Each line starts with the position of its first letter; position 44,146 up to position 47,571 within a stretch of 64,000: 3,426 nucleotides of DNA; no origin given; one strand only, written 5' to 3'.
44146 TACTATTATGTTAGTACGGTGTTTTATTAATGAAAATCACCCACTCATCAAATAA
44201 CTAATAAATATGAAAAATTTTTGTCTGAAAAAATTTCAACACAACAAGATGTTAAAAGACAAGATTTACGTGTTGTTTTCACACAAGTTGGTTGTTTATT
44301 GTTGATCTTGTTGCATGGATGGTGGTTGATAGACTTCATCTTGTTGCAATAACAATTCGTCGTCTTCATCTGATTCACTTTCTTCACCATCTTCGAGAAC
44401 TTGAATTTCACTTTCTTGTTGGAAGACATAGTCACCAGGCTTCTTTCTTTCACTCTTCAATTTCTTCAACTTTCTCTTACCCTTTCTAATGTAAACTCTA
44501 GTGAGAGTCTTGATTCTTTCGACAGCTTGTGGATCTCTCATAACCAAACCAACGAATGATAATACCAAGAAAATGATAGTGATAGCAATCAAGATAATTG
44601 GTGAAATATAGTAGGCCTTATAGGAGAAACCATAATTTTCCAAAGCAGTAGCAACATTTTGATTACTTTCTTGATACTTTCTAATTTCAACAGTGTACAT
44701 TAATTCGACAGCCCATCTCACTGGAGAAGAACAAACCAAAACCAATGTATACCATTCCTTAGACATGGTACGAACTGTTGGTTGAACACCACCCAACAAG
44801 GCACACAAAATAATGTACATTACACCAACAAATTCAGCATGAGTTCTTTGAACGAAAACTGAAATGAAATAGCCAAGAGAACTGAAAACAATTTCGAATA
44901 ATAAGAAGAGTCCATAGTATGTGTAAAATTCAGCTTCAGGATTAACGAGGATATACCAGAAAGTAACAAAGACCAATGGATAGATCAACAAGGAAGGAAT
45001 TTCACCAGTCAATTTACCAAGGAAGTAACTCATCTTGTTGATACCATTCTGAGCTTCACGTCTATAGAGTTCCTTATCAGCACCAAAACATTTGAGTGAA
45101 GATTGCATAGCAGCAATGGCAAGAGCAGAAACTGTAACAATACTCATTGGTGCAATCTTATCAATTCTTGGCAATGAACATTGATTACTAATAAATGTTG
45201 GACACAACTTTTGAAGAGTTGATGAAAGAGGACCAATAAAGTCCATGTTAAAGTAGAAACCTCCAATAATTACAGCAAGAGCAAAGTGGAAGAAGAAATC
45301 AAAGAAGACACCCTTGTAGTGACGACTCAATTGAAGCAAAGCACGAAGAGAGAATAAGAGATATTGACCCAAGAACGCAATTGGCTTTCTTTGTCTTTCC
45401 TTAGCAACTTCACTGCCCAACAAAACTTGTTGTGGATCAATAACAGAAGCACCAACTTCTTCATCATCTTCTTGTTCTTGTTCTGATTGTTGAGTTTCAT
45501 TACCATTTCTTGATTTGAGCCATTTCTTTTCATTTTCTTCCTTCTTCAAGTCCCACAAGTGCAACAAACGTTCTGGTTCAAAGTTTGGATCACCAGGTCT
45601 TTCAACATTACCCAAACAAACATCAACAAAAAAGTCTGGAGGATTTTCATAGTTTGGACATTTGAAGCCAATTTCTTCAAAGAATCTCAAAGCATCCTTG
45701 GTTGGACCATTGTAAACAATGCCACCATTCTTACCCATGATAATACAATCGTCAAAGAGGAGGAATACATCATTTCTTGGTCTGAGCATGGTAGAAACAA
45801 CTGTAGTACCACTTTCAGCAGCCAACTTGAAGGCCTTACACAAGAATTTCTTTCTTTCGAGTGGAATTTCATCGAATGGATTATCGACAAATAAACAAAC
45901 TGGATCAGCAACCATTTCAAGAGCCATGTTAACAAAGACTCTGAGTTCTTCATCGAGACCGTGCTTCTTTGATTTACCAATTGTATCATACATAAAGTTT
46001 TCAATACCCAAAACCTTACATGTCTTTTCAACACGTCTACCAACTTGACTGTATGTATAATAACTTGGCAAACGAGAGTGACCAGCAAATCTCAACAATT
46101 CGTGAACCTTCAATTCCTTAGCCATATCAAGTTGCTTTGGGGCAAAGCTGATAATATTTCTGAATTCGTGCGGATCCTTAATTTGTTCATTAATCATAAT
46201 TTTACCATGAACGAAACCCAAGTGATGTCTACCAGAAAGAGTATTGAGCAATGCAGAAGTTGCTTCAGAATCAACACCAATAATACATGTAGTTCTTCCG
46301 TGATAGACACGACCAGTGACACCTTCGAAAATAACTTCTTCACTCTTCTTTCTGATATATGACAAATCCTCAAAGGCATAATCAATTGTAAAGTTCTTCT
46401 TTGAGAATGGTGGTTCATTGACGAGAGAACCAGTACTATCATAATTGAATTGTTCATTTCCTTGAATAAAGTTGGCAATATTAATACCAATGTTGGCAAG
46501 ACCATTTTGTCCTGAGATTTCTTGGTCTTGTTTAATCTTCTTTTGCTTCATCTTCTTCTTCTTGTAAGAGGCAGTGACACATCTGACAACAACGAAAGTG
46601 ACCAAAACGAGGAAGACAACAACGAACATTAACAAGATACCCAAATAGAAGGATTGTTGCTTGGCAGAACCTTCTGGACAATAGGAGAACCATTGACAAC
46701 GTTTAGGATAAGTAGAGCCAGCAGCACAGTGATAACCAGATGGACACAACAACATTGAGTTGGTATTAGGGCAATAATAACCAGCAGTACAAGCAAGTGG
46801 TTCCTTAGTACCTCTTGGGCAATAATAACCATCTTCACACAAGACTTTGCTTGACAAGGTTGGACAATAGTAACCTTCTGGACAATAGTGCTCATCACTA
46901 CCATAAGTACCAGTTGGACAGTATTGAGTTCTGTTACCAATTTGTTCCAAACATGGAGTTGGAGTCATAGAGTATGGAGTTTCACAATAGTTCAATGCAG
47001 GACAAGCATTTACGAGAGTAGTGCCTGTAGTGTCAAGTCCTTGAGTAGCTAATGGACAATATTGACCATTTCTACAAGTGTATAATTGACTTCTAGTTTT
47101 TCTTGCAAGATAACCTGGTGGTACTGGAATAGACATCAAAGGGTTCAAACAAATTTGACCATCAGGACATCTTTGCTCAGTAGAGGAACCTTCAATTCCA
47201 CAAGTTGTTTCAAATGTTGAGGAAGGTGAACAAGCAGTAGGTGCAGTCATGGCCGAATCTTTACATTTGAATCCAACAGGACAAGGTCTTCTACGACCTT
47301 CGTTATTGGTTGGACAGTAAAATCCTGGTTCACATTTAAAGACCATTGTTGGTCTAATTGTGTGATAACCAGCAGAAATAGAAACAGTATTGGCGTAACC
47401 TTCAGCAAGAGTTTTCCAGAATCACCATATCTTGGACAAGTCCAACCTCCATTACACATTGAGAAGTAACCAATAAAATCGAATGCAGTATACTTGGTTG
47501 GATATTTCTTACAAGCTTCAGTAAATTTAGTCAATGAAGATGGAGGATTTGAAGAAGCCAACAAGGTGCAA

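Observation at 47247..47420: Apparent +1 frameshift at an A4 run joining the ectodomain ORF to the Cys-rich/ABC ORF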

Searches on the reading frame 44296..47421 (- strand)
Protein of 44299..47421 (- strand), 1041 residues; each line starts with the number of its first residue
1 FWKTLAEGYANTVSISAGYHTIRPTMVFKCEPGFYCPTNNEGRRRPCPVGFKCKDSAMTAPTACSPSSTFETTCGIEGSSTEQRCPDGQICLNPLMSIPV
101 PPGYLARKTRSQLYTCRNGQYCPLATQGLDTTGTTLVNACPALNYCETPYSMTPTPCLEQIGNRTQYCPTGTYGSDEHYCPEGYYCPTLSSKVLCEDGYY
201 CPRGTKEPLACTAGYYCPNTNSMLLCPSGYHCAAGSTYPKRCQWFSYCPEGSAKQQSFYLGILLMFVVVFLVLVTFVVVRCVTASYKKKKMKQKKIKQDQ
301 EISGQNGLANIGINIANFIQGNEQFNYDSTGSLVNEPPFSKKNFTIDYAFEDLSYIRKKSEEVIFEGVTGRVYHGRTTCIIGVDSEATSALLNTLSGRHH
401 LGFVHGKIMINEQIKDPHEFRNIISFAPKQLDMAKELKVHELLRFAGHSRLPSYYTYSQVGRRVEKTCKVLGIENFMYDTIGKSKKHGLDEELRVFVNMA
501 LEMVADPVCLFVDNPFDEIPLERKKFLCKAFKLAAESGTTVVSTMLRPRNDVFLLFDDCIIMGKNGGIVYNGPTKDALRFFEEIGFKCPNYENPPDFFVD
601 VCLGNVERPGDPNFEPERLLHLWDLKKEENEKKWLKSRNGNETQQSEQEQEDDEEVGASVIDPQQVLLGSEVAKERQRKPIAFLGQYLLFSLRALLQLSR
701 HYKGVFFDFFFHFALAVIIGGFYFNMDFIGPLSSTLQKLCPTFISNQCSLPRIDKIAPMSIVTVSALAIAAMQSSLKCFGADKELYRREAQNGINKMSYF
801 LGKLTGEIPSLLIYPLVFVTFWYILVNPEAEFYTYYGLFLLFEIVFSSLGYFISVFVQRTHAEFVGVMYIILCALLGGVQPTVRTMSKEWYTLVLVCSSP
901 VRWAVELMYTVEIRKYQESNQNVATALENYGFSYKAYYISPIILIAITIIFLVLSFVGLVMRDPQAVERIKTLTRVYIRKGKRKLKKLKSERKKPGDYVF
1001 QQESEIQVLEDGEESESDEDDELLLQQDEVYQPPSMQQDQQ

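Call 4: search_protein_families(library=pfam, proteins=[window:44296-47346:-], max_evalue=0.01)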
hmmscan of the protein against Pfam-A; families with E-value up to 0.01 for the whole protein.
window:44296-47346:- (1016 aa): 2 families
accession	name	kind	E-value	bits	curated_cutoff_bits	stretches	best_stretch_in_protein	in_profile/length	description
PF19055.6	ABC2_membrane_7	-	3.5e-34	118.8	22.7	2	737-936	212-406/410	ABC-2 type transporter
PF01061.29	ABC2_membrane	-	2.2e-16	60.5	26.9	1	661-887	2-210/211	ABC-2 type transporter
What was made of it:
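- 44539..45366 (-): ABC-2/ABCG-type membrane domain. Pfam ABC2_membrane_7 at 3.5e-34 and ABC2_membrane at 2.2e-16 (call 4).
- On ABCG-type (reverse-topology) ABC protein: ABC2_membrane_7 at 3.5e-34 and ABC2_membrane at 2.2e-16 (call 4).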

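Call 31: search_protein_representatives(protein=window:44299-47421:-)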
Query: 1041 residues. Proteins with E-value up to 0.001 (for the whole library): 14313; up to 1e-10: 6216; up to 1e-30: 831. The best 150 are listed.
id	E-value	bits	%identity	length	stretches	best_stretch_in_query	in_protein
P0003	0.0e+00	1980.4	78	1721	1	10-1040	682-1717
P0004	0.0e+00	1248.9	55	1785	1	14-1039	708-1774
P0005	1.2e-295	999.7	44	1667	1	11-1026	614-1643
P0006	2.4e-271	919.3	46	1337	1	14-1022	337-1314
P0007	7.0e-269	911.1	41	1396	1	13-1037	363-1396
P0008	1.3e-223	761.2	38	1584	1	15-1027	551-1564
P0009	2.3e-187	641.3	41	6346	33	167-258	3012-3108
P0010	9.9e-177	606.1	37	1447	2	14-635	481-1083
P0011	4.5e-141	488.0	37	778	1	13-644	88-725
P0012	1.9e-138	479.3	40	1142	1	15-701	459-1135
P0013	7.0e-131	454.3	32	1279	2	340-982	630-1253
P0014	1.4e-130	453.3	31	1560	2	115-961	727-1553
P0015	1.7e-122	426.5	33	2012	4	319-649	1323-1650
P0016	2.7e-119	415.9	31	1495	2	342-959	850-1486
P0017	8.1e-119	414.3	29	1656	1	11-967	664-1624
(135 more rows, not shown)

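Call 33: list_cluster_members(proteins=[P0003, P0004, P0005, P0006, P0007, P0008, P0010, P0017])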
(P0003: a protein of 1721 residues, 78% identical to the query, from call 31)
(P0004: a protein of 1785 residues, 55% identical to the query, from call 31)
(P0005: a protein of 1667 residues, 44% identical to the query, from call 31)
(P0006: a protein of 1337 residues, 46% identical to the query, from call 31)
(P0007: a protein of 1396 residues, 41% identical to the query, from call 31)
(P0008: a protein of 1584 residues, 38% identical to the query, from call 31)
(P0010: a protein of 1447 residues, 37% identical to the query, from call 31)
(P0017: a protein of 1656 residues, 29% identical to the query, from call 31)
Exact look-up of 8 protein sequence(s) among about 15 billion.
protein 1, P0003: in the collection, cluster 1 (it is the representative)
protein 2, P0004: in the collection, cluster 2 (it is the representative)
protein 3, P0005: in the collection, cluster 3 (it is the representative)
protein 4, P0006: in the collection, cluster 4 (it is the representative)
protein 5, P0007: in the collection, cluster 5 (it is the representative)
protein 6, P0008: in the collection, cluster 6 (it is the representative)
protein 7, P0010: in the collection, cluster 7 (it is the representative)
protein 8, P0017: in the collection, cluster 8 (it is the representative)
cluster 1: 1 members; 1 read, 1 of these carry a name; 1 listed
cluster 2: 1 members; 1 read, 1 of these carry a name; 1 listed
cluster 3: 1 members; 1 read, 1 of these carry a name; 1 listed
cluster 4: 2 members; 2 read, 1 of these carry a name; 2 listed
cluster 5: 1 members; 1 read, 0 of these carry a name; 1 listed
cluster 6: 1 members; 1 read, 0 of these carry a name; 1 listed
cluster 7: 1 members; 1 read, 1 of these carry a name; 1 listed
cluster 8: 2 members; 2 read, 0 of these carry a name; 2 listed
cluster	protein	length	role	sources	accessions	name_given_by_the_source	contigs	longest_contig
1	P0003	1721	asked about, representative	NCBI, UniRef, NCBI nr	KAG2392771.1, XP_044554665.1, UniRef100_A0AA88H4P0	hypothetical protein C9374_011496 [Naegleria lovaniensis] | ABC transporter family G domain-containing protein n=1 Tax=Naegleria lovaniensis ... | uncharacterized protein C9374_011496 [Naegleria lovaniensis]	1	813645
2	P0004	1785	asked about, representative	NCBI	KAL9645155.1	hypothetical protein ABK040_002358 [Willaertia magna]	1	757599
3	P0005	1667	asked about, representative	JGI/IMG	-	ABC-type multidrug transport system ATPase subunit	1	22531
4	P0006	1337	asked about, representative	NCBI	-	-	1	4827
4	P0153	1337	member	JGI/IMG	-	ABC-type multidrug transport system ATPase subunit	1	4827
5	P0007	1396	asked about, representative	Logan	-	-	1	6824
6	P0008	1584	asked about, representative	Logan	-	-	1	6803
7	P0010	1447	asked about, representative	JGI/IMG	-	ABC-type multidrug transport system ATPase subunit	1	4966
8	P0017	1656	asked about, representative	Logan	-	-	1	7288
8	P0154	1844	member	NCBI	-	-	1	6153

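Call 35: find_encoding_contigs(protein=window:44296-47346:-, flank=6000, max_places=10)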
Protein window:44296-47346:- (1016 aa): no gene with exactly this product is on record in the collection.

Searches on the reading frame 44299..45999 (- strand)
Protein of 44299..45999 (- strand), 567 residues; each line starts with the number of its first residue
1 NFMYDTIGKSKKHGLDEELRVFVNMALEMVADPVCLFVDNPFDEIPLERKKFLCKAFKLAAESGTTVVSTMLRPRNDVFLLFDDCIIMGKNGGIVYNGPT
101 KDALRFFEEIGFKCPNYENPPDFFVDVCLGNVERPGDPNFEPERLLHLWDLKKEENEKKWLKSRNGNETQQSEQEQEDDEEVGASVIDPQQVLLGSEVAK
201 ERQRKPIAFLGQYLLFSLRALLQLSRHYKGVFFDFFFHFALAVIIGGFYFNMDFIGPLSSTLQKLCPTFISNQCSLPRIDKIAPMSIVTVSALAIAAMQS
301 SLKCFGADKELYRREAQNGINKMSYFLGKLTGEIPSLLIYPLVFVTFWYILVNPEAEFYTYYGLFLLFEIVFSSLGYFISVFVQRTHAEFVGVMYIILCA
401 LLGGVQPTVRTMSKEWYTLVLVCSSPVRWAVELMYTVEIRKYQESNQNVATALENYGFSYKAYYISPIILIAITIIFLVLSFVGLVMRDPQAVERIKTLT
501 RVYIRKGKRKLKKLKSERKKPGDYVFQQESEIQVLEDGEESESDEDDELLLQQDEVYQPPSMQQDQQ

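Call 51: find_homologous_proteins(query=window:44299-45999:-, max_evalue=1e-20)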
Query window:44299-45999:- (567 aa): 5 proteins with E <= 1e-20 among 8000 candidates.
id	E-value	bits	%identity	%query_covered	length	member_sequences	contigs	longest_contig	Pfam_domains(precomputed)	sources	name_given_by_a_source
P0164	4.2e-100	354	34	86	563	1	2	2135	PF19055.7,PF01061.30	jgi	-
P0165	1.2e-99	352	34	84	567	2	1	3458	PF19055.7,PF01061.30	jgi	jgi:ABC-type multidrug transport system ATPase subunit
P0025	5.1e-98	347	48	60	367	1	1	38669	PF19055.7,PF01061.30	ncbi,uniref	ncbi:WBC30 [Acrasis kona]|uniref:WBC30 n=1 Tax=Acrasis kona TaxID=1008807 RepID=A0AAW2Z257_9EUKA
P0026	5.4e-98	347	36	85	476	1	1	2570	PF19055.7,PF01061.30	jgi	jgi:hypothetical protein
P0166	1.0e-31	128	27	76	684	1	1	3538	PF19055.7,PF01061.30,PF00005.34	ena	-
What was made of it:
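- Closest known: ABCG. Same: The Acrasis homologue is named WBC30 by its annotators (call 51).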

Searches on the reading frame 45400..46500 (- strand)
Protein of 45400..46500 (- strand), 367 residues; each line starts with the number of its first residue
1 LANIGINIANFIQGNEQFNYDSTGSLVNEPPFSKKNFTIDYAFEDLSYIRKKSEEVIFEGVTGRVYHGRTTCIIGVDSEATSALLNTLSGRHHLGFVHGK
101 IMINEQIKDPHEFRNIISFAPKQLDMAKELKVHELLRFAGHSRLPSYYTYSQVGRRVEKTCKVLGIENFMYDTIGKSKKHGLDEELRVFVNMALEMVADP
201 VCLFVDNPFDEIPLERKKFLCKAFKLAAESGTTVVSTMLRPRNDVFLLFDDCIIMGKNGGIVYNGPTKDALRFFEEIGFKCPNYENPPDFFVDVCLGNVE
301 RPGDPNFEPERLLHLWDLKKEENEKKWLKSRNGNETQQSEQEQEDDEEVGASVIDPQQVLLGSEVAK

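Call 55: search_protein_families(library=pfam, proteins=[window:45400-46500:-], max_evalue=1)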
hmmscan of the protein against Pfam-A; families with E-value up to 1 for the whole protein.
window:45400-46500:- (367 aa): 3 families
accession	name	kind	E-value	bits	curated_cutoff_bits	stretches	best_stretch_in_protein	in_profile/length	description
PF19055.6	ABC2_membrane_7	-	2e-14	53.8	22.7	1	241-346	3-108/410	ABC-2 type transporter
PF00005.33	ABC_tran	-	0.00046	21.2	25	1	59-209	2-136/137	ABC transporter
PF24154.1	Tis1_ImmP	-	0.17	12.4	27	1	31-60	8-37/74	Tis1 immunity protein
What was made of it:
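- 45592..46353 (-): ABC nucleotide-binding-domain-like region with degenerate Walker A, signature, Walker B and H-loop motifs. ABC_tran scores 21.2 bits, below the 25-bit cut-off (call 55).
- On ABCG-type (reverse-topology) ABC protein: ABC_tran scores 21.2 bits against a 25-bit cut-off (call 55).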
